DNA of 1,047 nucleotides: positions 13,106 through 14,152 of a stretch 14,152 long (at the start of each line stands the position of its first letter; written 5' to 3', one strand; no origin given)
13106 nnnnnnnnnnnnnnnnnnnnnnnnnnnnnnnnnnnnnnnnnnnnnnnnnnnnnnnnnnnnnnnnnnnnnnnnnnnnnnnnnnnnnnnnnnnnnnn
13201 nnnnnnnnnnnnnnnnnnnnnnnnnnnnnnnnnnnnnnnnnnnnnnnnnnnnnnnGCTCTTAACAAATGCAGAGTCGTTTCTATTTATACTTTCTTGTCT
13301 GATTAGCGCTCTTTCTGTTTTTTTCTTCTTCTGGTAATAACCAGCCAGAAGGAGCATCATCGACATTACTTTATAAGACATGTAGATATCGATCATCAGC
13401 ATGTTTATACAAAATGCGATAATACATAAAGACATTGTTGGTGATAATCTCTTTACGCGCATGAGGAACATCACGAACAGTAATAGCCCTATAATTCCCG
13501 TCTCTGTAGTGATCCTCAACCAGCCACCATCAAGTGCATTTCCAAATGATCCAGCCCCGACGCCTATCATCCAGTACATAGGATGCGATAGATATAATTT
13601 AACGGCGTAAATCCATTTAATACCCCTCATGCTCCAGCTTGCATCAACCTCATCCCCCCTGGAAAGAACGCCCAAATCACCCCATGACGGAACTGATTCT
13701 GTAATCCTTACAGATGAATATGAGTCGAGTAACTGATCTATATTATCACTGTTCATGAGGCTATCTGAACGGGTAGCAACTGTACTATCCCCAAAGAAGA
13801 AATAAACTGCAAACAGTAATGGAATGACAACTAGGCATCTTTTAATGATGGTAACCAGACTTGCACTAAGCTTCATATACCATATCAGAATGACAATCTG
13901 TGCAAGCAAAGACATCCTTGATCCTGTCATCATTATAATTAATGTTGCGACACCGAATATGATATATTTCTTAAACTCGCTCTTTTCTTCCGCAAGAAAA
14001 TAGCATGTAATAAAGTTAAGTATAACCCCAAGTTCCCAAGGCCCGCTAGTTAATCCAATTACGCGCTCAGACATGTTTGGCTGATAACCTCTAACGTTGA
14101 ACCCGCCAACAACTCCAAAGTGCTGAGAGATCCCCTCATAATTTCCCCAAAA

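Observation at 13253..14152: Convergent AT-rich Wzy/WaaL-like membrane protein gene next to the fiber module: candidate O-antigen seroconversion cargo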

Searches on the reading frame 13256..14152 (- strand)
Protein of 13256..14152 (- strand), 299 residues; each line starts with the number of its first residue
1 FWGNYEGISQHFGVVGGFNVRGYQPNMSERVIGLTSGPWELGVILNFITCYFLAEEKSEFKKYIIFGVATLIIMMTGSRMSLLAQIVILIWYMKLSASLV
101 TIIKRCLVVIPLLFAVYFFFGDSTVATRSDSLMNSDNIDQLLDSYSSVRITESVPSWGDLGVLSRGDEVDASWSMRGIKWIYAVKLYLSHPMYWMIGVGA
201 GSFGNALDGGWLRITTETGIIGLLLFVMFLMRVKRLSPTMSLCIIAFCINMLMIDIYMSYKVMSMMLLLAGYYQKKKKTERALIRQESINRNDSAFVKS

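Call 6: search_protein_families(library=pfam, proteins=[window:13256-14152:-], max_evalue=1)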
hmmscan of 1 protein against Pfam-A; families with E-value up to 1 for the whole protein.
window:13256-14152:- (299 aa): 3 families
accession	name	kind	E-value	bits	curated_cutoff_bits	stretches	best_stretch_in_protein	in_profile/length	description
PF04932.20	Wzy_C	-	1.7e-06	28.4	31.7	1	66-227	3-149/149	O-Antigen ligase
PF14296.11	O-ag_pol_Wzy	-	7.7e-06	25.3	26.6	1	28-141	172-289/468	O-antigen polysaccharide polymerase Wzy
PF19896.4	DUF6369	-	0.00029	20.9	28.4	1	12-143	167-306/438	Family of unknown function (DUF6369)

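Call 7: search_protein_families(library=ncbifam, proteins=[window:13256-14152:-], max_evalue=1)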
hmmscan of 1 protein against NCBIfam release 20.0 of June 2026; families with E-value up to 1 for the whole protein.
window:13256-14152:- (299 aa): 1 family
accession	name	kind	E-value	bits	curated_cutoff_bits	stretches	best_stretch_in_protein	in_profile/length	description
TIGR04370.1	glyco_rpt_poly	subfamily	5.7e-07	28.9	40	1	13-141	110-252/396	oligosaccharide repeat unit polymerase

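Call 15: find_homologous_proteins(query=window:13256-14122:-)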
Query window:13256-14122:- (289 aa): 72 proteins with E <= 0.001 among 2376 candidates.
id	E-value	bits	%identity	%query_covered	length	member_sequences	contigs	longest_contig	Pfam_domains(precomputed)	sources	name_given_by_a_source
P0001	1.5e-184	630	99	100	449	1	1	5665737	PF04932.21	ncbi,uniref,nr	ncbi:O-antigen ligase family protein [Klebsiella pneumoniae]|uniref:O-antigen ligase family protein 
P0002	1.9e-178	610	94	100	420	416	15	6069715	PF04932.21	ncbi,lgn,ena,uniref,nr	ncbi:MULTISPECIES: hypothetical protein [Klebsiella]|uniref:hypothetical protein n=1 Tax=Klebsiella 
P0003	3.7e-169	579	94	96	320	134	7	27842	-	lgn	-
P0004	2.2e-164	564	89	97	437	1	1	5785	PF04932.21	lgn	-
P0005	2.1e-158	544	87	96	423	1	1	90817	PF04932.21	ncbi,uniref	ncbi:hypothetical protein [Klebsiella indica]|uniref:hypothetical protein n=1 Tax=Klebsiella indica 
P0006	9.1e-156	535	84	96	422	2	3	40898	PF04932.21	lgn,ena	-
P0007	1.4e-142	492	98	80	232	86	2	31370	PF04932.21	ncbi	ncbi:TPA: hypothetical protein ACYFNZ_005654, partial [Klebsiella pneumoniae]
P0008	3.5e-117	409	100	65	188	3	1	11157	-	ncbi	ncbi:hypothetical protein, partial [Klebsiella pneumoniae]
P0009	5.6e-102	359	62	93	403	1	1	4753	PF04932.21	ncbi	-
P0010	9.6e-102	358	62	93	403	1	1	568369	-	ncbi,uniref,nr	ncbi:hypothetical protein HZI31_06655 [Serratia fonticola]|uniref:O-antigen ligase family protein n=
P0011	1.2e-99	351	57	98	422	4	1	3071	PF04932.21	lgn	-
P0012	3.7e-98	346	56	97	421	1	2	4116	PF04932.21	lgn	-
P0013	5.3e-98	346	56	97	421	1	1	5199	PF04932.21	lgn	-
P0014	1.1e-97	345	56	93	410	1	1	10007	PF04932.21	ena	-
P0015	3.1e-96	340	57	93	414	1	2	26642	-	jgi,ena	-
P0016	6.7e-96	339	57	94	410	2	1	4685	PF04932.21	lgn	-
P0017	8.8e-96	339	53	96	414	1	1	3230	PF04932.21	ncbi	ncbi:hypothetical protein D3C85_749570 [compost metagenome]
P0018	2.1e-93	331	56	93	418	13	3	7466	PF04932.21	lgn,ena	-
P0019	4.9e-89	317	56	90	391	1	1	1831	PF04932.21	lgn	-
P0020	5.8e-89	316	56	90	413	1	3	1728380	PF04932.21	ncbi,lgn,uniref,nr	ncbi:TPA: hypothetical protein PPN70_002697 [Serratia rubidaea]|uniref:O-antigen ligase family prote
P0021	1.6e-87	312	55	90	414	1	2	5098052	PF04932.21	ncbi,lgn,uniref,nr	ncbi:O-antigen ligase family protein [Serratia rhizosphaerae]|uniref:Lipid A core - O-antigen ligase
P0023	1.8e-86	308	55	90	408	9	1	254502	PF04932.21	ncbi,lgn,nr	ncbi:Lipid A core - O-antigen ligase and related enzymes [Serratia ficaria]|nr:Lipid A core - O-anti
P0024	3.4e-86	307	53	94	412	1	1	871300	-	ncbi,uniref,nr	ncbi:hypothetical protein [Pectobacterium versatile]|uniref:hypothetical protein n=1 Tax=Pectobacter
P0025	1.3e-85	305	52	94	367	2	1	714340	PF04932.21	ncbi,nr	ncbi:hypothetical protein [Pectobacterium betavasculorum]|nr:hypothetical protein [Pectobacterium be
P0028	1.0e-83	299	48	96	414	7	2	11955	PF04932.21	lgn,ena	-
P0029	3.7e-83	297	50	96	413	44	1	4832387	-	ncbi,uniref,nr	ncbi:hypothetical protein [Klebsiella aerogenes]|uniref:hypothetical protein n=1 Tax=Klebsiella aero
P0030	5.7e-83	297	48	97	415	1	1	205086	-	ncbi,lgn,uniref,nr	ncbi:hypothetical protein [Marinobacter lutaoensis]|uniref:hypothetical protein n=1 Tax=Marinobacter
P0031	1.1e-82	296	52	92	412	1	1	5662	PF04932.21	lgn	-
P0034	9.3e-81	289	46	93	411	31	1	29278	PF04932.21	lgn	-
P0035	1.0e-80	289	52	94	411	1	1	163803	PF04932.21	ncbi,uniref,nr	ncbi:hypothetical protein [Brenneria tiliae]|uniref:hypothetical protein n=1 Tax=Brenneria tiliae Ta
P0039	2.9e-78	281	55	83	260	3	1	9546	PF04932.21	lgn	-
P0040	2.3e-77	278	48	95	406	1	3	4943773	PF04932.21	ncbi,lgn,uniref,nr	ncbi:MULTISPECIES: hypothetical protein [Brenneria]|uniref:O-antigen ligase domain-containing protei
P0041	1.2e-75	273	45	93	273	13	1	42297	PF04932.21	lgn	-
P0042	1.5e-72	262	46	91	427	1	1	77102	PF04932.21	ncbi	ncbi:MAG: hypothetical protein QM581_11125 [Pseudomonas sp.]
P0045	1.9e-68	249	48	92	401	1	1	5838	PF04932.21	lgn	-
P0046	3.1e-64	235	46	93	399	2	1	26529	PF04932.21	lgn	-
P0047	6.2e-64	234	46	93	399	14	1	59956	PF04932.21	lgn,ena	-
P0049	3.5e-52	196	39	92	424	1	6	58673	PF04932.21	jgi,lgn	jgi:hypothetical protein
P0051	5.8e-52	195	39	95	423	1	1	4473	PF04932.21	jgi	jgi:hypothetical protein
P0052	3.6e-51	192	39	92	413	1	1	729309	PF04932.21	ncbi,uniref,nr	ncbi:O-antigen ligase family protein [Mucilaginibacter aquatilis]|uniref:O-antigen ligase domain-con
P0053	6.4e-50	188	41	92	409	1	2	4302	PF04932.21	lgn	-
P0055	4.1e-49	186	36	97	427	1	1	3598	PF04932.21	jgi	jgi:O-Antigen ligase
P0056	3.0e-48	183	36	97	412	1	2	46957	PF04932.21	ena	-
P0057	2.2e-47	180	37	93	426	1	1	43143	PF04932.21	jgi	jgi:hypothetical protein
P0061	5.5e-45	172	34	87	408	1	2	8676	PF04932.21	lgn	-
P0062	1.7e-44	170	35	95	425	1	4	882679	PF04932.21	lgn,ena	-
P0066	6.0e-39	152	35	97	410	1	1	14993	PF04932.21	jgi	jgi:O-Antigen ligase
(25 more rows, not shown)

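Call 17: find_encoding_contigs(protein=P0001, flank=10000, max_places=4)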
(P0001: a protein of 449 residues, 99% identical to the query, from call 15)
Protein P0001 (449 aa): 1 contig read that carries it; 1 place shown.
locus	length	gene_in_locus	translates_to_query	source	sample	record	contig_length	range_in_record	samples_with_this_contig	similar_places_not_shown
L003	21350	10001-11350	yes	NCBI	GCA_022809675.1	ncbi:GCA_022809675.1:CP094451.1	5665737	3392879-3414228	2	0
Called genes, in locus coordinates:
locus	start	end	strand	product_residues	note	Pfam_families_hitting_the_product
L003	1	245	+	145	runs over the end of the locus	PF01381:HTH_3 (weak), PF07022:Phage_CI_repr (weak)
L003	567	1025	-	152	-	-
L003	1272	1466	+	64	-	PF07358:DUF1482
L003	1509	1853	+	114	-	PF02082:Rrf2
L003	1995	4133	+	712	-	PF06630:Exonuc_VIII, PF16473:Rv2179c-like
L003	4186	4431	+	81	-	PF07825:Exc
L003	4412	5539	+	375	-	PF09003:Arm-DNA-bind_1, PF00589:Phage_integrase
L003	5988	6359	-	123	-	-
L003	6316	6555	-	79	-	-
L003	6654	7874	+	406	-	PF14690:Zn_ribbon_ISL3, PF13542:HTH_Tnp_ISL3, PF01610:DDE_Tnp_ISL3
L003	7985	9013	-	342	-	PF13229:Beta_helix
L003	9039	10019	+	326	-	PF13612:DDE_Tnp_1_3 (faint), PF05598:DUF772, PF01609:DDE_Tnp_1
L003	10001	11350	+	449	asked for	PF04932:Wzy_C (weak)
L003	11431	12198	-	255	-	-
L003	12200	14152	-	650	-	-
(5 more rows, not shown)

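Call 18: find_encoding_contigs(protein=P0002, flank=10000, max_places=5)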
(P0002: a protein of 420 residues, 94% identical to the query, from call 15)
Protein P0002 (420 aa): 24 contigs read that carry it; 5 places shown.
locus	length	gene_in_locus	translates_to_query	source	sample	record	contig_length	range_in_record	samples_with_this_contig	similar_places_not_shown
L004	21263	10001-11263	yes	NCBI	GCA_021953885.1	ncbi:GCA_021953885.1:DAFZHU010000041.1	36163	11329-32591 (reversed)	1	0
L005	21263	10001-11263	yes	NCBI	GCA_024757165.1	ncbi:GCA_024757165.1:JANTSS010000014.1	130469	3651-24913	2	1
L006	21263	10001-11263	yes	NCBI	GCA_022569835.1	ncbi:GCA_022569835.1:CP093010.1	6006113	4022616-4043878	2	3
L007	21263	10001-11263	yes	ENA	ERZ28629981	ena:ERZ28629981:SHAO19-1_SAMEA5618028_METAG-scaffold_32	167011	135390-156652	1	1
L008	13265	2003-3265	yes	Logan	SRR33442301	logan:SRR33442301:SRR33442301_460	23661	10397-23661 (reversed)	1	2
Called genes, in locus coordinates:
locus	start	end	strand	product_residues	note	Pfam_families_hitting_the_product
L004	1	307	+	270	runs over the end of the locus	PF00702:Hydrolase, PF08282:Hydrolase_3, PF12710:HAD (faint), PF05116:S6PP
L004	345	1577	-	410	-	PF07690:MFS_1, PF00083:Sugar_tr (weak)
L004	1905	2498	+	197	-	PF01569:PAP2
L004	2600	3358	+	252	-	PF08220:HTH_DeoR, PF00455:DeoRC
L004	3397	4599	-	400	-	PF00768:Peptidase_S11, PF13354:Beta-lactamase2, PF07943:PBP5_C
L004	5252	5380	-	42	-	-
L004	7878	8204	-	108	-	-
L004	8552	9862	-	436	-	PF13229:Beta_helix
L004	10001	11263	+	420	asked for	PF04932:Wzy_C (weak)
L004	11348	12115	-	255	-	-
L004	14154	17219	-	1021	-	PF24801:FNIII-A_GpJ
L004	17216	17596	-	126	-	-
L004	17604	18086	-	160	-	PF08875:DUF1833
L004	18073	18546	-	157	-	-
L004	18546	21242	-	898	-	PF06791:TMP_2, PF09718:Tape_meas_lam_C (weak)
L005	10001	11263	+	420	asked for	PF04932:Wzy_C (weak)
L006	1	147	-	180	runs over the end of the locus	PF00440:TetR_N, PF17940:TetR_C_31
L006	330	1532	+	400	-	PF07690:MFS_1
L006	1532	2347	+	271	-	PF00702:Hydrolase, PF08282:Hydrolase_3, PF12710:HAD (faint), PF05116:S6PP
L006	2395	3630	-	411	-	PF07690:MFS_1, PF00083:Sugar_tr (weak)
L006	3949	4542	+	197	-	PF01569:PAP2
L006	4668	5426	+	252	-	PF08220:HTH_DeoR, PF00455:DeoRC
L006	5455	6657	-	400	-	PF00768:Peptidase_S11, PF13354:Beta-lactamase2, PF07943:PBP5_C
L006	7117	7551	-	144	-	-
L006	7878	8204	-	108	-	-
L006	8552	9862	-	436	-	PF13229:Beta_helix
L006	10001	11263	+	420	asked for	PF04932:Wzy_C (weak)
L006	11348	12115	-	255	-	-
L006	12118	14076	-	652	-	-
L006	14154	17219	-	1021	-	PF24801:FNIII-A_GpJ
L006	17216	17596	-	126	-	-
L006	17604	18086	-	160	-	PF08875:DUF1833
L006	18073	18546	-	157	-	-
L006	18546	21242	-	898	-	PF06791:TMP_2, PF09718:Tape_meas_lam_C (weak)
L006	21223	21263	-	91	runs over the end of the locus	PF06223:Phage_tail_T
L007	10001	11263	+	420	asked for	PF04932:Wzy_C (weak)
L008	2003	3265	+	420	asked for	PF04932:Wzy_C (weak)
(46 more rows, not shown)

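Call 19: search_protein_families(library=pfam, proteins=[P0002, P0010, P0029, P0052], max_evalue=0.1)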
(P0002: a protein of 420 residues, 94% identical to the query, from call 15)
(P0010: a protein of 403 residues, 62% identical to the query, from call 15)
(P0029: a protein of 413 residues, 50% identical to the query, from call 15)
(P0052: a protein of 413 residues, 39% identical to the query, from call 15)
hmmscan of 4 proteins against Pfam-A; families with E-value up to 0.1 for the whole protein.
P0002 (420 aa): 2 families
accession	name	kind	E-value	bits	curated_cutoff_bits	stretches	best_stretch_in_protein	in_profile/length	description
PF04932.20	Wzy_C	-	6.9e-06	26.4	31.7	1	187-348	3-149/149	O-Antigen ligase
PF14296.11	O-ag_pol_Wzy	-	0.0023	17.1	26.6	1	112-263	132-290/468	O-antigen polysaccharide polymerase Wzy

P0010 (403 aa): 1 family
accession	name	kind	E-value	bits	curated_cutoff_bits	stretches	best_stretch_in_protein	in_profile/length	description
PF04932.20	Wzy_C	-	2.7e-05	24.4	31.7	1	185-346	2-149/149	O-Antigen ligase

P0029 (413 aa): 1 family
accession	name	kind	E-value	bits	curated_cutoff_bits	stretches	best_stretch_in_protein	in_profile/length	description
PF04932.20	Wzy_C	-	0.0055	16.9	31.7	1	184-324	1-127/149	O-Antigen ligase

P0052 (413 aa): 1 family
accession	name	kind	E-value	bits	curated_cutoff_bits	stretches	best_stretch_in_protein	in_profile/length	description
PF04932.20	Wzy_C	-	1.3e-06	28.8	31.7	1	194-328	2-124/149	O-Antigen ligase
